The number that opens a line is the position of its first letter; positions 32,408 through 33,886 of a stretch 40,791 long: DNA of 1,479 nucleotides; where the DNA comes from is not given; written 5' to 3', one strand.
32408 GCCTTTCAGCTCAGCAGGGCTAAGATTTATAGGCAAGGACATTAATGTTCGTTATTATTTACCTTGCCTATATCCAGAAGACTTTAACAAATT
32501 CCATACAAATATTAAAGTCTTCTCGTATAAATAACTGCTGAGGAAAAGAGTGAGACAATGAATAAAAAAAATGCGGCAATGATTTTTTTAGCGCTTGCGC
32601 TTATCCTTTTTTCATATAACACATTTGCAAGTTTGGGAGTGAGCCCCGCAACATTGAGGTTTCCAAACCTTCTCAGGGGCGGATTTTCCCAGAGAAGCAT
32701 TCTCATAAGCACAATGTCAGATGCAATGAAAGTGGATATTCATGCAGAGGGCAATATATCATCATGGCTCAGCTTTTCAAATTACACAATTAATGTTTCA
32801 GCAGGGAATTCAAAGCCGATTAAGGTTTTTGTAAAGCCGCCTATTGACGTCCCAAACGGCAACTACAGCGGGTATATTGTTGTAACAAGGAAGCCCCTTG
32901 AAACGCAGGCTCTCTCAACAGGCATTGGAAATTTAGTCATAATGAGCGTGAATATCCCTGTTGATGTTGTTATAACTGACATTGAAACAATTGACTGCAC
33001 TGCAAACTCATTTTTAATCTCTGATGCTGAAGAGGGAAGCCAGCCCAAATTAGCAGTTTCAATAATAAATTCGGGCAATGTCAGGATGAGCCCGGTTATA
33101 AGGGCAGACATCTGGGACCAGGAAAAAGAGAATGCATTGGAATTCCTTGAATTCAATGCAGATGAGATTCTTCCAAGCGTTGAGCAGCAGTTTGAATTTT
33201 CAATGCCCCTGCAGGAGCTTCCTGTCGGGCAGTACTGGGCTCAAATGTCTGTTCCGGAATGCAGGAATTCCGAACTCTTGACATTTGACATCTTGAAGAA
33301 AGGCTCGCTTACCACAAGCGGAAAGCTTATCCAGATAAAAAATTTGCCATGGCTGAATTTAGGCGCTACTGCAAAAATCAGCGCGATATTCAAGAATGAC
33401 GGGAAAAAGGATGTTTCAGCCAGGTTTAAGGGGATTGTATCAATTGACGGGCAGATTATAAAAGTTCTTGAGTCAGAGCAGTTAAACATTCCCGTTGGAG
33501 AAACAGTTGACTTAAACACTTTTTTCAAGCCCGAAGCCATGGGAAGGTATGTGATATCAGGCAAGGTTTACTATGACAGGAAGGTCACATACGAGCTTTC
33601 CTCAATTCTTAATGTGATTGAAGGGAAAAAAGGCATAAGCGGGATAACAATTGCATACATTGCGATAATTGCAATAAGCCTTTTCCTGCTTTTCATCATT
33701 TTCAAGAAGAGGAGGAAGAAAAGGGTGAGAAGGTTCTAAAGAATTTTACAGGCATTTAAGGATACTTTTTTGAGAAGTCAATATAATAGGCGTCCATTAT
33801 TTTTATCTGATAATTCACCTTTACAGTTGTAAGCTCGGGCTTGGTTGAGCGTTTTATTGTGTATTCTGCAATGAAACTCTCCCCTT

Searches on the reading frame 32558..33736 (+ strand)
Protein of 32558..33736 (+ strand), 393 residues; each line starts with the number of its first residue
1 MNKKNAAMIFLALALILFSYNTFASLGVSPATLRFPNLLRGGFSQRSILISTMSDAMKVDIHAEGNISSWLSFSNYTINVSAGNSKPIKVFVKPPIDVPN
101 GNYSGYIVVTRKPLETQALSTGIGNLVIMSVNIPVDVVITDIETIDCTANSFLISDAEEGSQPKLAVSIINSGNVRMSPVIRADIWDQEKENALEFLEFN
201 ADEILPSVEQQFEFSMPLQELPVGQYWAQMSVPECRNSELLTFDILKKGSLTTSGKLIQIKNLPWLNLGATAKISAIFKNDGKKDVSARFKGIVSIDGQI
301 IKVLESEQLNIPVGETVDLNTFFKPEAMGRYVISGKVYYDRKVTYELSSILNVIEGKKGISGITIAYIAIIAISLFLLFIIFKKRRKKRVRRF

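Call 5: search_protein_families(library=pfam, proteins=[window:32558-33736:+], max_evalue=0.01)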
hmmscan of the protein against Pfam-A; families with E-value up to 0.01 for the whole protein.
window:32558-33736:+ (393 aa): 0 families

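Call 6: search_protein_families(library=ncbifam, proteins=[window:32558-33736:+], max_evalue=0.01)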
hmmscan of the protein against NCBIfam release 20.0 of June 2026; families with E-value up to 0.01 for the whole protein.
window:32558-33736:+ (393 aa): 0 families

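Call 16: search_protein_families(library=ncbifam, proteins=[window:32558-33736:+], max_evalue=10)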
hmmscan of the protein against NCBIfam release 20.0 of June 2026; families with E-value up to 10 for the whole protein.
window:32558-33736:+ (393 aa): 3 families
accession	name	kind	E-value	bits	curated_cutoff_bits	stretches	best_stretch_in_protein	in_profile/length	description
TIGR03389.1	laccase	equivalog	0.07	11.9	558.9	1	292-358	220-285/539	laccase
TIGR01167.1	LPXTG_anchor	domain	1.5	9.6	15.9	1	364-388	12-34/34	LPXTG cell wall anchor domain-containing protein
NF053671.1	bindosome_BasC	exception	3.1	7.7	260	1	54-123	68-135/140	bindosome assembly system protein BasC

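Call 85: search_protein_families(library=pfam, proteins=[window:32558-33736:+], max_evalue=1)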
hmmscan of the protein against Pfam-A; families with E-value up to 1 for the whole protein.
window:32558-33736:+ (393 aa): 2 families
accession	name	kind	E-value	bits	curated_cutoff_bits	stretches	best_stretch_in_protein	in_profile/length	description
PF07705.17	CARDB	-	0.2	12.3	22.7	0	269-342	18-88/101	CARDB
PF06280.18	fn3_5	-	0.21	12.7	27.6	1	68-111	55-100/112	Fn3-like domain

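Call 89: find_related_loci(query=A8, collection=metagenome_contigs, flank=4000)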
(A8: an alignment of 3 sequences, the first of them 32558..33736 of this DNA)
Query A8 (393 aa) in metagenome_contigs; peptide patterns used: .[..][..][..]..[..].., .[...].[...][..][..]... (x = any residue, [..] = any of these).
241 stretches matched a pattern; 15 encode a relative of the query (tblastn E <= 1e-3); 15 distinct loci.
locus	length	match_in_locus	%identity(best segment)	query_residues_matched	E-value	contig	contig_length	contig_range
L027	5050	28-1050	54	24-365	3e-124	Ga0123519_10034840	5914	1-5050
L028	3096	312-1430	38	19-387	1e-88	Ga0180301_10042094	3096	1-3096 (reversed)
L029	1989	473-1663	37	1-393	5e-91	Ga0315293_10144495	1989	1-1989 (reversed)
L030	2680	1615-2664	39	8-356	1e-88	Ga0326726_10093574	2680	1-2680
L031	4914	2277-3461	37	2-392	8e-85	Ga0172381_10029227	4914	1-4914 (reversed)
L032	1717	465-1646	36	1-392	2e-89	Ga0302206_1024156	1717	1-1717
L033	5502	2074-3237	35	8-392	2e-83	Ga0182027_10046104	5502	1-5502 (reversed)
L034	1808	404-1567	35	8-392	7e-88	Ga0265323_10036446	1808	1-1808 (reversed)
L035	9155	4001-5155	36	11-390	7e-77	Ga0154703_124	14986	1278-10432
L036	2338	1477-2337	37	19-303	3e-64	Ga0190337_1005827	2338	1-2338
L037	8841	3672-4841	35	3-386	4e-77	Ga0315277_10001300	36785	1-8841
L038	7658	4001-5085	39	1-361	3e-62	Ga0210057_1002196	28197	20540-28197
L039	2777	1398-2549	29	26-392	8e-32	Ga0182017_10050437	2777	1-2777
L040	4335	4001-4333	41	1-106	1e-20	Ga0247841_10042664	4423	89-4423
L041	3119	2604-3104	26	25-182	1e-11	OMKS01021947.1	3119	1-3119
